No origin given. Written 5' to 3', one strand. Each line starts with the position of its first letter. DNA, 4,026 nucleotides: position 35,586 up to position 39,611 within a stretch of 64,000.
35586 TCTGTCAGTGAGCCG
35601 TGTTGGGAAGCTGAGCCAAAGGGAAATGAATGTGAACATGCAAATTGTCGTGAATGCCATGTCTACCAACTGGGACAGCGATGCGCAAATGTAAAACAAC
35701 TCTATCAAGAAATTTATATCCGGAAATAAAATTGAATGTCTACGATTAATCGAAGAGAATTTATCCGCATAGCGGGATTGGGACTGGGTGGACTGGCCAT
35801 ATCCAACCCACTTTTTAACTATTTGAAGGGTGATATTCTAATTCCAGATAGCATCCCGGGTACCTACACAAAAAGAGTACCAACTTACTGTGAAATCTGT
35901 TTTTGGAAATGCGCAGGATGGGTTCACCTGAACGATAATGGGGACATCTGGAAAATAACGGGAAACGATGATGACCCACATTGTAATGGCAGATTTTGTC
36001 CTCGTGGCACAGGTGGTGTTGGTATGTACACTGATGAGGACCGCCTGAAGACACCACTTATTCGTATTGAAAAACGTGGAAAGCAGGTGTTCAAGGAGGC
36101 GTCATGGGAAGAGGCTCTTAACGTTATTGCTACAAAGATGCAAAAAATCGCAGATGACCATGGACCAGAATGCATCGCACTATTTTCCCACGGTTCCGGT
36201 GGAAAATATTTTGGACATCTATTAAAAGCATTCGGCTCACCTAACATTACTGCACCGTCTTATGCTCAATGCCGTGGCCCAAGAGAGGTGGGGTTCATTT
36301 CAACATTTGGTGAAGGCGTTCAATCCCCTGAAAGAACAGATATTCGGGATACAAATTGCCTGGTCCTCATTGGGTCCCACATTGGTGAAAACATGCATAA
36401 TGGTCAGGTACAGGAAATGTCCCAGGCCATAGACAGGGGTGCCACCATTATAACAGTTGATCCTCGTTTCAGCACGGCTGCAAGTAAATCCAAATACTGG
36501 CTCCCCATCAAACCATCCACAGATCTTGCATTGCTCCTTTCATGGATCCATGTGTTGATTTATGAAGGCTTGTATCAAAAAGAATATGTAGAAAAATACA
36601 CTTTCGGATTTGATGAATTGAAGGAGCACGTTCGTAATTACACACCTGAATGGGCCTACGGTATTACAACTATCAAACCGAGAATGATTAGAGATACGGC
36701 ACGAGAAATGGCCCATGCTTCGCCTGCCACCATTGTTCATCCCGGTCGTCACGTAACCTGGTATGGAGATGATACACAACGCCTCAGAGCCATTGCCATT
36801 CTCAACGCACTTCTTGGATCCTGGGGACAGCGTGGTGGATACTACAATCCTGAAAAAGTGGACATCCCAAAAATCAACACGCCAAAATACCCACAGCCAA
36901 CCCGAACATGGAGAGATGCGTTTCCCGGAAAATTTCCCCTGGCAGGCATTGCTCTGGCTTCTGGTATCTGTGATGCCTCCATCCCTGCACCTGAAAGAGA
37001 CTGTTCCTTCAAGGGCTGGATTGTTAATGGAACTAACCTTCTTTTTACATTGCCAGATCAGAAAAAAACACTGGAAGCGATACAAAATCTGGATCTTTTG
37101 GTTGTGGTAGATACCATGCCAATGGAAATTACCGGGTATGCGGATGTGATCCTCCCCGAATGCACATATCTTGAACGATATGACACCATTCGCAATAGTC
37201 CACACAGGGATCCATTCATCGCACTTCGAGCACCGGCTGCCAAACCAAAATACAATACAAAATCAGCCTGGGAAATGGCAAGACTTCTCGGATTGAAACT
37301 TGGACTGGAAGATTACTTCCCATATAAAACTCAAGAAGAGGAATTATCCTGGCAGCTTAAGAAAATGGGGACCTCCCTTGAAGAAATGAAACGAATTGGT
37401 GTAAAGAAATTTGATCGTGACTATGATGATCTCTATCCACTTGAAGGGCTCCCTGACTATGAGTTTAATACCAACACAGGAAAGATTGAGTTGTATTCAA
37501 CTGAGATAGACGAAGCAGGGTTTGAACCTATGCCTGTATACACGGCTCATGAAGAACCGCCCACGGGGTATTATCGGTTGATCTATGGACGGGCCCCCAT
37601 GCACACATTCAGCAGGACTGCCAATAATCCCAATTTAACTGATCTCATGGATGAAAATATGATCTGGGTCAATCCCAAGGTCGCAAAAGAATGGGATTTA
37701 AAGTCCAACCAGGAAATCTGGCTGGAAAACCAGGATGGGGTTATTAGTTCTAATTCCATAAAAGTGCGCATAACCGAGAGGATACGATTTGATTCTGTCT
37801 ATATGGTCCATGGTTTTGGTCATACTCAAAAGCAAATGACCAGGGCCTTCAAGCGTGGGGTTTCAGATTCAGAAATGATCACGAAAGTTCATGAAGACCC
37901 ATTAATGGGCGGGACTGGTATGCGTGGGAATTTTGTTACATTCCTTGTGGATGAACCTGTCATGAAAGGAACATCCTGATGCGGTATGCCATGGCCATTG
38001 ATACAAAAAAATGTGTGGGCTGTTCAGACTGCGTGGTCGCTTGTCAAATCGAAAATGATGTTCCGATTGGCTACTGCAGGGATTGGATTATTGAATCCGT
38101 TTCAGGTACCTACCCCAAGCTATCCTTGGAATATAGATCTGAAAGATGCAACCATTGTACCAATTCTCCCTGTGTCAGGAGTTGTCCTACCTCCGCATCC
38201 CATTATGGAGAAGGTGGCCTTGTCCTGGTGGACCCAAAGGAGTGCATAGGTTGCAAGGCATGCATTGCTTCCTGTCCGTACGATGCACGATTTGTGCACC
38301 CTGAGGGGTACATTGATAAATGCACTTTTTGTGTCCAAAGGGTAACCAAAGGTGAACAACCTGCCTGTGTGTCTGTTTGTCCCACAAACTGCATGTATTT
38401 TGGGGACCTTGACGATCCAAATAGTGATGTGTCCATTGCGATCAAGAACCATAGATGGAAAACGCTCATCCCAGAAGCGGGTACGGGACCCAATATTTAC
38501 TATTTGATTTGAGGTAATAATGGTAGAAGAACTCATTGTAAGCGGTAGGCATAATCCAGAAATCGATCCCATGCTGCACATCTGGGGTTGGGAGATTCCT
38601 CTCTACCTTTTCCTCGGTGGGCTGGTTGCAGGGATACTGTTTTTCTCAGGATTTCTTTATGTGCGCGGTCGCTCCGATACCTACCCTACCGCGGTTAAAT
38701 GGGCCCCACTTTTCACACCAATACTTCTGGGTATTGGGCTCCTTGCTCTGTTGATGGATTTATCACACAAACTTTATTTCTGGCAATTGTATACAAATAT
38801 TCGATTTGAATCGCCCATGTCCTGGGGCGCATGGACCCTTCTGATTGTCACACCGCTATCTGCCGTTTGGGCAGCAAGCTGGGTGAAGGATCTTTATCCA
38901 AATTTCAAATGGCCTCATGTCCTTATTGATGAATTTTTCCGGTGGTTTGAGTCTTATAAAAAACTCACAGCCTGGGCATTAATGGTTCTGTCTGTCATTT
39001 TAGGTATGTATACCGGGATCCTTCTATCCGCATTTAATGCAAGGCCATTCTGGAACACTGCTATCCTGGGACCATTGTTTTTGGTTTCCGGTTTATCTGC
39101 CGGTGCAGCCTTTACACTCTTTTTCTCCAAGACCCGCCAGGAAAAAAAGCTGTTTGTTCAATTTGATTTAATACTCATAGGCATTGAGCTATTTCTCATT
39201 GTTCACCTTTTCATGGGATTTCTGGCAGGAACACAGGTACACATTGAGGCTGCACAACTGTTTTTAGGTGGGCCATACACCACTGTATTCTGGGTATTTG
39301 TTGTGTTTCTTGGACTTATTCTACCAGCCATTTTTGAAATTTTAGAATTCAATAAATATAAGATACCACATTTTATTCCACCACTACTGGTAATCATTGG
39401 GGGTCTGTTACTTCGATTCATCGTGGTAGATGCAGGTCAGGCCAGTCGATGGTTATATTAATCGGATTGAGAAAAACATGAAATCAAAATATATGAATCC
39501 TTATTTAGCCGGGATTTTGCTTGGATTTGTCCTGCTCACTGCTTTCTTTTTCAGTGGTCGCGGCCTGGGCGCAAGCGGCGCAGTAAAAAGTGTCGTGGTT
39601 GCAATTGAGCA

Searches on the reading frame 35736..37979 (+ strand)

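Call 45: search_protein_families(library=pfam, proteins=[window:35736-37979:+], max_evalue=0.001)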
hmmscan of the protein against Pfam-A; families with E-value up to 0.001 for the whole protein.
window:35736-37979:+ (747 aa): 3 families
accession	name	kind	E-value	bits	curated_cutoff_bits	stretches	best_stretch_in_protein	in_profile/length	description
PF00384.28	Molybdopterin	-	2e-40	139.3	24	1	103-518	1-350/353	Molybdopterin oxidoreductase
PF01568.27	Molydop_binding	-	9.5e-12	45.4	26.8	1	613-707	1-85/110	Molydopterin dinucleotide binding domain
PF04879.21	Molybdop_Fe4S4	-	0.0002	21.7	22.7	1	46-94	2-49/55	Molybdopterin oxidoreductase Fe4S4 domain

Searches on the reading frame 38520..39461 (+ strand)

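Call 61: search_protein_families(library=pfam, proteins=[window:38520-39461:+], max_evalue=0.0001)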
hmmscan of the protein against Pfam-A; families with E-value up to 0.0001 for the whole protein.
window:38520-39461:+ (313 aa): 2 families
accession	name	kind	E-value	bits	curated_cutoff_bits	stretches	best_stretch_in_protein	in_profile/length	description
PF03916.19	NrfD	-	1.6e-45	156.6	25.8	1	20-308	9-310/313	Polysulphide reductase, NrfD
PF14589.11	NrfD_2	-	1.1e-12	48.8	27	1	19-309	11-275/281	Polysulfide reductase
